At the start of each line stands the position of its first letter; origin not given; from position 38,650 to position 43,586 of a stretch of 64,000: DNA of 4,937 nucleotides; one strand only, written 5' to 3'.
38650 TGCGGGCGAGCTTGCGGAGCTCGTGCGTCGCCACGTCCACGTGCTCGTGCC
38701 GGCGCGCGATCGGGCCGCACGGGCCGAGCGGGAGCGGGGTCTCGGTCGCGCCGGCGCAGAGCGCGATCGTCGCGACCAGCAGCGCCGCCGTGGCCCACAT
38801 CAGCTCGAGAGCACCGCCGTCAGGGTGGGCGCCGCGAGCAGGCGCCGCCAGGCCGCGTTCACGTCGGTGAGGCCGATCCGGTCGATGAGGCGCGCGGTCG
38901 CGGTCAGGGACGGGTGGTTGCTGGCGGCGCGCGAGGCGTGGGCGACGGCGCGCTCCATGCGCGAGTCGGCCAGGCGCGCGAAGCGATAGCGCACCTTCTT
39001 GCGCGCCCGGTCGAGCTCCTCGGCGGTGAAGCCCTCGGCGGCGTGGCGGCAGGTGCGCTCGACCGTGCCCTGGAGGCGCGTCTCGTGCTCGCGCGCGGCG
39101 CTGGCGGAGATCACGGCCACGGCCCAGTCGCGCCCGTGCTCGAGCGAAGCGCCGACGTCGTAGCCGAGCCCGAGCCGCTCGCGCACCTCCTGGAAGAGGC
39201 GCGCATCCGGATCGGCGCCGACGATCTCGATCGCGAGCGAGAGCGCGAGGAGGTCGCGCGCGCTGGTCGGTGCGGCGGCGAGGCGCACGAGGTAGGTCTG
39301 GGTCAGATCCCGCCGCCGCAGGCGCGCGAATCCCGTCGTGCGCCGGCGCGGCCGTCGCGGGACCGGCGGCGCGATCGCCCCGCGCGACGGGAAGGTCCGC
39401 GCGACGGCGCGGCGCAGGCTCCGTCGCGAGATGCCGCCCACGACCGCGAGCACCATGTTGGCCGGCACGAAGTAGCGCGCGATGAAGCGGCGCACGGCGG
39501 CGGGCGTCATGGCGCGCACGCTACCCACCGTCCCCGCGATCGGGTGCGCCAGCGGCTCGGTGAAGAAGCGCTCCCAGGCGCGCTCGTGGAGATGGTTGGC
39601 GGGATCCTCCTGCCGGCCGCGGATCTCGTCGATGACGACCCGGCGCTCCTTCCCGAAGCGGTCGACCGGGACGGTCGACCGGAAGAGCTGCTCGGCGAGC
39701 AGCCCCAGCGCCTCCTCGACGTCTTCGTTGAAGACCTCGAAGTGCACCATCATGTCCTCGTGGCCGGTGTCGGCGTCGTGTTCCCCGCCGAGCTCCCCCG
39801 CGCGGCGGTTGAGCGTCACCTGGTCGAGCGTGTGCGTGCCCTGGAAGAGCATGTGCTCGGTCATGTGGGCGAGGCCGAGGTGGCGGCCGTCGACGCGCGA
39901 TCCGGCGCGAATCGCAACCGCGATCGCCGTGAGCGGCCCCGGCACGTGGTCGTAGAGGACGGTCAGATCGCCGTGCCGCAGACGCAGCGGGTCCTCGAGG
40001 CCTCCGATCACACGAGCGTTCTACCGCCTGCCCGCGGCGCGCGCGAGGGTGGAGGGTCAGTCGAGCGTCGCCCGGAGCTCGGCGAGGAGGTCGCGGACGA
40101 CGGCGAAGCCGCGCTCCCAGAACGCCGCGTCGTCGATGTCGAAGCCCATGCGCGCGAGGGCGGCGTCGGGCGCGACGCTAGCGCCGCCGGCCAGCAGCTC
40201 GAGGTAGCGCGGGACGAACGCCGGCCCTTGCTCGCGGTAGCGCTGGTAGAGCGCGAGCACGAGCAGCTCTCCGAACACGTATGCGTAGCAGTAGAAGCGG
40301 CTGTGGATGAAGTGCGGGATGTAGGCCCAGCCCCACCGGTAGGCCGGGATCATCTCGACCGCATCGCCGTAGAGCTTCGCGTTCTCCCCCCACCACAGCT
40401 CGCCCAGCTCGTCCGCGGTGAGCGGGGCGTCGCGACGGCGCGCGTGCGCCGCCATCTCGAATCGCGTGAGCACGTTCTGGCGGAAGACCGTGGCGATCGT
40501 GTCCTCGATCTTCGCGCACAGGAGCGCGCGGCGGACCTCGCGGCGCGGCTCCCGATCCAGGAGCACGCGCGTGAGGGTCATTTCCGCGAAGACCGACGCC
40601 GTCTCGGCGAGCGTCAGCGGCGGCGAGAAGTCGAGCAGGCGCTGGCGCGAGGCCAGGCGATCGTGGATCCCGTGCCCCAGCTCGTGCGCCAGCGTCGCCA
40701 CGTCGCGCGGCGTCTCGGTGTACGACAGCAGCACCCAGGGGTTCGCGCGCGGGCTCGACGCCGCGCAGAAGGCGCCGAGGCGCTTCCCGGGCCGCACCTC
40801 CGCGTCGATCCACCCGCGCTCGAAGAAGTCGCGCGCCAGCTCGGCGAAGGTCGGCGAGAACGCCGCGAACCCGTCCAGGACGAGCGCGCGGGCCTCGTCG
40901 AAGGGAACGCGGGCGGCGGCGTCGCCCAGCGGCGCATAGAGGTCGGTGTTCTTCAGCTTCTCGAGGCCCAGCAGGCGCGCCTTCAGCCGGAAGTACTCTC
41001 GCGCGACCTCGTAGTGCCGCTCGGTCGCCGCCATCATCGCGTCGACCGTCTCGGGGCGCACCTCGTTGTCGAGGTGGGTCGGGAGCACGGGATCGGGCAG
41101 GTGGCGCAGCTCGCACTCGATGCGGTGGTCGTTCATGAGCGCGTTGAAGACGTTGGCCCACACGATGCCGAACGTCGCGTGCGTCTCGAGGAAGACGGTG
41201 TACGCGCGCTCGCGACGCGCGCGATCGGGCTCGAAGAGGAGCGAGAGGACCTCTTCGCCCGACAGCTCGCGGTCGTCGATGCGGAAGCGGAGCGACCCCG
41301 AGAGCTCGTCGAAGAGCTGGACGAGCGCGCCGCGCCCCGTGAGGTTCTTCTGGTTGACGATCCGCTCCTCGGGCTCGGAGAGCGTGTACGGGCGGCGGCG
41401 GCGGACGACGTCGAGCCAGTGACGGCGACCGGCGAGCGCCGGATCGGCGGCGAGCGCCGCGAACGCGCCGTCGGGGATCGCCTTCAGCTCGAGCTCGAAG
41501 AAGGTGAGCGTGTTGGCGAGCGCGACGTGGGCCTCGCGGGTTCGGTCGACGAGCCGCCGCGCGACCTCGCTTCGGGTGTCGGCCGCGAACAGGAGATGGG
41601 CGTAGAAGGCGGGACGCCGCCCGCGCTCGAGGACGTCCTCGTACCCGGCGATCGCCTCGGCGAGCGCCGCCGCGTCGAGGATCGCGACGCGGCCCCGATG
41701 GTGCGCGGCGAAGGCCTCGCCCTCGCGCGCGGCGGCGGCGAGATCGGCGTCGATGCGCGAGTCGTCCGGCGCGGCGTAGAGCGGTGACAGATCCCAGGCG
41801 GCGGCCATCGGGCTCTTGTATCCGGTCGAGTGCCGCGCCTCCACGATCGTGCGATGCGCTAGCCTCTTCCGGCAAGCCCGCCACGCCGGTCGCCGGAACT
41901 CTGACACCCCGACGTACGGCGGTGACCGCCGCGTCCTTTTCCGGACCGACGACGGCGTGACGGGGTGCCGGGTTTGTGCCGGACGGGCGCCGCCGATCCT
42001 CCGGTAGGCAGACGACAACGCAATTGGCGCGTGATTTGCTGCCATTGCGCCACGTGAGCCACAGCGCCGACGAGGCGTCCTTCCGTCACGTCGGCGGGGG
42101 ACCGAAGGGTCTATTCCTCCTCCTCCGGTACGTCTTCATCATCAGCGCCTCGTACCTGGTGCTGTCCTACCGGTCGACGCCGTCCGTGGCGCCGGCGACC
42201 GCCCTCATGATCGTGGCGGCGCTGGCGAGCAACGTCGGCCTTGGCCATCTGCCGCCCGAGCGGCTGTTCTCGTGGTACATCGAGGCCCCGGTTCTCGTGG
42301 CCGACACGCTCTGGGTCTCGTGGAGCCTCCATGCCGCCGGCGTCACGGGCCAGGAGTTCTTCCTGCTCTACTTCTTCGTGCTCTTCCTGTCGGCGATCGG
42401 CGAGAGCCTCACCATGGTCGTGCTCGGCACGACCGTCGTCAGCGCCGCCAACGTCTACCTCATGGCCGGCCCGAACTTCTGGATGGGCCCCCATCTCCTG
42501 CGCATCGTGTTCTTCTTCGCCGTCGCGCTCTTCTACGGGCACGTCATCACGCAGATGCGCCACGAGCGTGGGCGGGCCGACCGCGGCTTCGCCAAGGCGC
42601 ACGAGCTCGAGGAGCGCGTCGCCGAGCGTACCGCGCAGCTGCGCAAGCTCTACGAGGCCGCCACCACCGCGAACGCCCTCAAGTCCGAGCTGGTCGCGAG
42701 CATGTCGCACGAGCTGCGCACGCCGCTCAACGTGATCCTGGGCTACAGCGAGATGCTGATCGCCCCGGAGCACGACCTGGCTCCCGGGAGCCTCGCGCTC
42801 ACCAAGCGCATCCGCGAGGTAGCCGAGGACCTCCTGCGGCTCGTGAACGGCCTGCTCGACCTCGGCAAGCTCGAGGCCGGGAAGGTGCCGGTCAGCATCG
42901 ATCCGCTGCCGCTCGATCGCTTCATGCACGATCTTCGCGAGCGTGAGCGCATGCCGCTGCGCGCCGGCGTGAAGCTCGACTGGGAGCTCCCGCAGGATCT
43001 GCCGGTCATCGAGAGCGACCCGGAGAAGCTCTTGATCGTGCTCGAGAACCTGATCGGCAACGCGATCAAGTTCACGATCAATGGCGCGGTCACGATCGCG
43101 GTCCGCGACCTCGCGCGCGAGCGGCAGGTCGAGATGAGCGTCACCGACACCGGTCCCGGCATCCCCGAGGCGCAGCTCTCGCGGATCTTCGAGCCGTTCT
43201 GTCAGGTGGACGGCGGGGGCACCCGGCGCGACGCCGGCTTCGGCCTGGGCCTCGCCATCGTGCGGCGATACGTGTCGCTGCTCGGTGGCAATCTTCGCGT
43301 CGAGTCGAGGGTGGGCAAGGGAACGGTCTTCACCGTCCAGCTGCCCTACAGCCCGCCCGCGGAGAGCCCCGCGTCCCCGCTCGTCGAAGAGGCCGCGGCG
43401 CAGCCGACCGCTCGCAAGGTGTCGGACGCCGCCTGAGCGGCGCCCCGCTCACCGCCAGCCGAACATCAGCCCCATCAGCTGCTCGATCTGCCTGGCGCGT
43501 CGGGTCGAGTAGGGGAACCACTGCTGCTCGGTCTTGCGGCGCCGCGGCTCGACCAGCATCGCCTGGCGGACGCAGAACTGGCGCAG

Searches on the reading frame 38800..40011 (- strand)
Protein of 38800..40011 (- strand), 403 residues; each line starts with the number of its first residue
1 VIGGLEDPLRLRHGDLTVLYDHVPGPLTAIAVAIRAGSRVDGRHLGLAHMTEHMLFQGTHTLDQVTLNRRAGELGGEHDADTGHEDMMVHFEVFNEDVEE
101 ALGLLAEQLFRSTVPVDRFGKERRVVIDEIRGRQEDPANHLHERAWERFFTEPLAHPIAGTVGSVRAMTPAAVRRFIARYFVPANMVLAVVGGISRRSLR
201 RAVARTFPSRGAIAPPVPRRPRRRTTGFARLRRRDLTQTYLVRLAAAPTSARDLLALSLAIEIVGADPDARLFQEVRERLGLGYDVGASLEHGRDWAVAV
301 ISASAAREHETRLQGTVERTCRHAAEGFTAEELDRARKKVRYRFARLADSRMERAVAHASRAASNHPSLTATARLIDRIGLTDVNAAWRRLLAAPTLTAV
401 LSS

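Call 41: search_protein_families(library=pfam, proteins=[window:38800-40011:-], max_evalue=0.001)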
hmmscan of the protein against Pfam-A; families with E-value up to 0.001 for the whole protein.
window:38800-40011:- (403 aa): 2 families
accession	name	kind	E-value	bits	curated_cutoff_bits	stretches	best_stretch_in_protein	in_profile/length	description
PF05193.26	Peptidase_M16_C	-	6.9e-25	88.4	23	1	168-339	2-180/181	Peptidase M16 inactive domain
PF00675.25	Peptidase_M16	-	3.7e-22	79.3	22.3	1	20-161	4-148/149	Insulinase (Peptidase family M16)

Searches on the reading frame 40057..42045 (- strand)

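Call 42: search_protein_families(library=pfam, proteins=[window:40057-42045:-], max_evalue=0.001)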
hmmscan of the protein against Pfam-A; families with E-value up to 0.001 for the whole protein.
window:40057-42045:- (662 aa): 2 families
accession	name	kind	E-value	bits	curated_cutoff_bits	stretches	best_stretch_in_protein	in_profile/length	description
PF01432.26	Peptidase_M3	-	6.9e-35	121.7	27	1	272-647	5-455/457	Peptidase family M3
PF08439.15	Peptidase_M3_N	-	9e-15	55.1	25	1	186-254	1-70/70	Oligopeptidase F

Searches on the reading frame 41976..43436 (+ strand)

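Call 42: search_protein_families(library=pfam, proteins=[window:41976-43436:+], max_evalue=0.001)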
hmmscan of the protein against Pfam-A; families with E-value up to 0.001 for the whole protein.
window:41976-43436:+ (486 aa): 2 families
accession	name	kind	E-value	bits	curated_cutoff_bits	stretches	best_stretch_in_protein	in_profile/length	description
PF02518.31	HATPase_c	-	1.6e-28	99.8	26.4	1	348-458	2-109/111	Histidine kinase-, DNA gyrase B-, and HSP90-like ATPase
PF00512.31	HisKA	-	1.1e-16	61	26.9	1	236-302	2-66/66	His Kinase A (phospho-acceptor) domain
